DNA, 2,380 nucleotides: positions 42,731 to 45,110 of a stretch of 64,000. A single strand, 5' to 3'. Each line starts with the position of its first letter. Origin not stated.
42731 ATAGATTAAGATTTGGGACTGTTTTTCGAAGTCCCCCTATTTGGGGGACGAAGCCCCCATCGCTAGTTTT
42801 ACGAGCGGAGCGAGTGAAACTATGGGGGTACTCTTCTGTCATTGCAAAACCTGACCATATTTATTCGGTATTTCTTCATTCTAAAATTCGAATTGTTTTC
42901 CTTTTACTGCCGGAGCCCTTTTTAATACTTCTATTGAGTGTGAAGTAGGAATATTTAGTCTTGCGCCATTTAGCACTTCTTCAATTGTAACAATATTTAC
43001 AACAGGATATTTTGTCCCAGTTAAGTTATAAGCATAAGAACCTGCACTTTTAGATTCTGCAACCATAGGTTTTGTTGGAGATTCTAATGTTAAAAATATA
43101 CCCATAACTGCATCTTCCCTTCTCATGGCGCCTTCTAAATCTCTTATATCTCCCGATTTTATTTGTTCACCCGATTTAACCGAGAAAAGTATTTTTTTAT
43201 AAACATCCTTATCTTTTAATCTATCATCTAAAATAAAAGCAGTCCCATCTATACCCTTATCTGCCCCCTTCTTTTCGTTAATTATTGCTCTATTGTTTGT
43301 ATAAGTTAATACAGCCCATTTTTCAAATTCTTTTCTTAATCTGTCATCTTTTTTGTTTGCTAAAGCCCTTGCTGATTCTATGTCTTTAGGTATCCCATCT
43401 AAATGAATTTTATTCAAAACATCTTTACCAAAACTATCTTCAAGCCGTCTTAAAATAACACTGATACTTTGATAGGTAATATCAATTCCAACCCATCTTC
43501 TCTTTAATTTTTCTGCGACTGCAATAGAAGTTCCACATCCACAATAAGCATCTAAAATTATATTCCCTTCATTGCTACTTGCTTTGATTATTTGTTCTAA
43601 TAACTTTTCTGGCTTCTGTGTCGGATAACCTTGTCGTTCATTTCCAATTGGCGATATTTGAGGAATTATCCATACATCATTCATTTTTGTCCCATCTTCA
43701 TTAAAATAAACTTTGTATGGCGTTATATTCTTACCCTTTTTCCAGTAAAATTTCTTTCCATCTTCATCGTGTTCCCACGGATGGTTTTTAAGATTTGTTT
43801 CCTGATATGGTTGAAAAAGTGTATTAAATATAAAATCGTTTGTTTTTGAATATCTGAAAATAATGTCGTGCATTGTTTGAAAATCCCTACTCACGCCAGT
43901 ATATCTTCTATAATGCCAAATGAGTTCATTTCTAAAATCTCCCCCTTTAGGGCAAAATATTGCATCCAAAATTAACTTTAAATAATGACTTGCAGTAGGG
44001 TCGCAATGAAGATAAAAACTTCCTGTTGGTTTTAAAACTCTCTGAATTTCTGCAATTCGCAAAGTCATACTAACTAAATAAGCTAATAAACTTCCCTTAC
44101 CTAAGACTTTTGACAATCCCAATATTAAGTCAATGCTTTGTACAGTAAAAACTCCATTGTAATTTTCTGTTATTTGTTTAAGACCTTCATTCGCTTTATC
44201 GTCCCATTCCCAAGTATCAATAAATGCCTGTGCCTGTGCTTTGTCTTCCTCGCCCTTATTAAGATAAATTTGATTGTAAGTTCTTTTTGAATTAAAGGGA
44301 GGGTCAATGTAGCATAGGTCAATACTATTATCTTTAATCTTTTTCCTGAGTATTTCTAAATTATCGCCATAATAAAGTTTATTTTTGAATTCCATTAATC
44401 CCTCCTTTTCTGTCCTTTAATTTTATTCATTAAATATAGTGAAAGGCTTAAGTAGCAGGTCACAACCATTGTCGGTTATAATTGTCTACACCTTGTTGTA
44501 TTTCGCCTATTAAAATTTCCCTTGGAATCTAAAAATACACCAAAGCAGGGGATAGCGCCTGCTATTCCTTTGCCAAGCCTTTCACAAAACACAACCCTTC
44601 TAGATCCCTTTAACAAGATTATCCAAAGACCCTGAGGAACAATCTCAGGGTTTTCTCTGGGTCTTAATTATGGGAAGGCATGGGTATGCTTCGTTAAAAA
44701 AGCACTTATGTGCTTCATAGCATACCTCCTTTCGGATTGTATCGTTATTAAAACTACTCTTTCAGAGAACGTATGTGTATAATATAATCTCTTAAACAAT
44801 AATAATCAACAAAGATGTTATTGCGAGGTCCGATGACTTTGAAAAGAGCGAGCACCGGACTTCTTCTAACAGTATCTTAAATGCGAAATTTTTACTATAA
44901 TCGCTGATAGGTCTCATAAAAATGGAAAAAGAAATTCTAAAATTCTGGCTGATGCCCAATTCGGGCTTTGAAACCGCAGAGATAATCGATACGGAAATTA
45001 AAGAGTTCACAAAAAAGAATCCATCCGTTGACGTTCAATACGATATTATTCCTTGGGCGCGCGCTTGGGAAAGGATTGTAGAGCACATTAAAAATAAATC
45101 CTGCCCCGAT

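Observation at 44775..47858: Inserted sensor module: signal-peptide-less SBP-like protein + cytoplasmic GAF-GGDEF cyclase, bracketed by 40-bp direct repeats duplicating the cmk promoter/leader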

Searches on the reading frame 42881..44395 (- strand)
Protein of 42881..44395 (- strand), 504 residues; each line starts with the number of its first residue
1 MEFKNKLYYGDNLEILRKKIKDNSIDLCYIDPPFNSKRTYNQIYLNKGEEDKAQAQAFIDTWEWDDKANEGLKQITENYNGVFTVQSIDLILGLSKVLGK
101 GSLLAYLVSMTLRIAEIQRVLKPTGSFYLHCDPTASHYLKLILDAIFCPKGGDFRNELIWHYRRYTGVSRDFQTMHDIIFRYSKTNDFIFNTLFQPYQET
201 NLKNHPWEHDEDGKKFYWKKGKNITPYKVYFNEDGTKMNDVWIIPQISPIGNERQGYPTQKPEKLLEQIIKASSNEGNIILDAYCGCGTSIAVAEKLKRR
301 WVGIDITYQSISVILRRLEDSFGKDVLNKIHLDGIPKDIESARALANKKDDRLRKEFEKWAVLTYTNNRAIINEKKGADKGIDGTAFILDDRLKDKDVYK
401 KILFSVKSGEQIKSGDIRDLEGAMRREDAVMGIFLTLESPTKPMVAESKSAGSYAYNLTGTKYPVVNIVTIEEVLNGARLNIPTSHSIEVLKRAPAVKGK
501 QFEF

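Call 5: search_protein_families(library=pfam, proteins=[window:42881-44395:-], max_evalue=0.01)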
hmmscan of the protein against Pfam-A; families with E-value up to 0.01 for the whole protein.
window:42881-44395:- (504 aa): 4 families
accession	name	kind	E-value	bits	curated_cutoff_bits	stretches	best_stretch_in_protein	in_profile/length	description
PF01555.25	N6_N4_Mtase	-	5e-40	138.2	26.7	1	25-311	1-216/221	DNA methylase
PF22722.2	NA-iREase1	-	3.1e-06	27.6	27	1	355-448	3-88/106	NACHT-associated inactive Restriction Endonuclease 1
PF04471.18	Mrr_cat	-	1.1e-05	25.9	21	1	371-447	25-96/115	Restriction endonuclease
PF13847.12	Methyltransf_31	-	0.0013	18.9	27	0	275-320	2-50/145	Methyltransferase domain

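Call 84: search_protein_families(library=padloc, proteins=[window:42881-44395:-], max_evalue=0.001)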
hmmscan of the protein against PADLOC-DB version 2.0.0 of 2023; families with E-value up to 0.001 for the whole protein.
window:42881-44395:- (504 aa): 60 families (the best 25 are shown)
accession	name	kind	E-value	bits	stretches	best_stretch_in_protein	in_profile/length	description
PDLC03339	MTase_II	-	3.6e-62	208.4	2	106-323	60-276/399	Type II methyltransferase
PDLC03300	MTase_II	-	1.1e-43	147.4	1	4-321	11-279/302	Type II methyltransferase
PDLC03354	MTase_II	-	3.1e-39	133.2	2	210-322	280-386/425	Type II methyltransferase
PDLC03299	MTase_II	-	4.4e-39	132.7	2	106-329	62-270/296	Type II methyltransferase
PDLC03633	MTase_III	-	3.1e-38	129.9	1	85-318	131-353/616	Type III methyltransferase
PDLC03371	MTase_II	-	2.3e-36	123.6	2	114-320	78-254/260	Type II methyltransferase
PDLC03636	MTase_III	-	2.7e-31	107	2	252-319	339-406/575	Type III methyltransferase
PDLC03638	MTase_III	-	1.1e-28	98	2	234-349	594-702/816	Type III methyltransferase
PDLC03635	MTase_III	-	5.5e-28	96.1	2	236-305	488-559/708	Type III methyltransferase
PDLC03644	MTase_III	-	7.6e-24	82.4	2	214-319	285-394/542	Type III methyltransferase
PDLC03238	MTase_II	-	1.9e-23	81.2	2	222-332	269-378/428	Type II methyltransferase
PDLC03265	MTase_II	-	4.5e-23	80.2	1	236-322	249-332/333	Type II methyltransferase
PDLC03216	MTase_II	-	2.9e-22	77.2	1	231-320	164-257/364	Type II methyltransferase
PDLC03387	MTase_II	-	4.5e-22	76.5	1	153-327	141-284/289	Type II methyltransferase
PDLC03353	MTase_II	-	2.6e-20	71.1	1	4-319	9-251/260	Type II methyltransferase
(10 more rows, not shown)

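Call 85: search_protein_families(library=ncbifam, proteins=[window:42881-44395:-], max_evalue=0.001)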
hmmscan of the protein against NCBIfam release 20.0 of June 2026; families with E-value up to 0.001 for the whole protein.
window:42881-44395:- (504 aa): 3 families
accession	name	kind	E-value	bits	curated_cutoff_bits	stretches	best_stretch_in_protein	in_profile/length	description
NF008572.0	PRK11524.1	equivalog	2e-30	105.9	292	2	112-320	67-258/294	adenine-specific DNA-methyltransferase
NF050803.1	DnaMtaseCcrMCaul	equivalog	3.1e-19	69.1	830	1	233-320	157-249/350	adenine-specific DNA-methyltransferase CcrM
NF010253.0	PRK13699.1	subfamily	1e-07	31.9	244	1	255-318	142-205/226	DNA methyltransferase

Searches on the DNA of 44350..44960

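Call 67: search_rna_families(source=window, start=44350, end=44960, threshold=evalue, max_evalue=1)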
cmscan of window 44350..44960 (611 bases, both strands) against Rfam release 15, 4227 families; matches with E-value up to 1: 0.
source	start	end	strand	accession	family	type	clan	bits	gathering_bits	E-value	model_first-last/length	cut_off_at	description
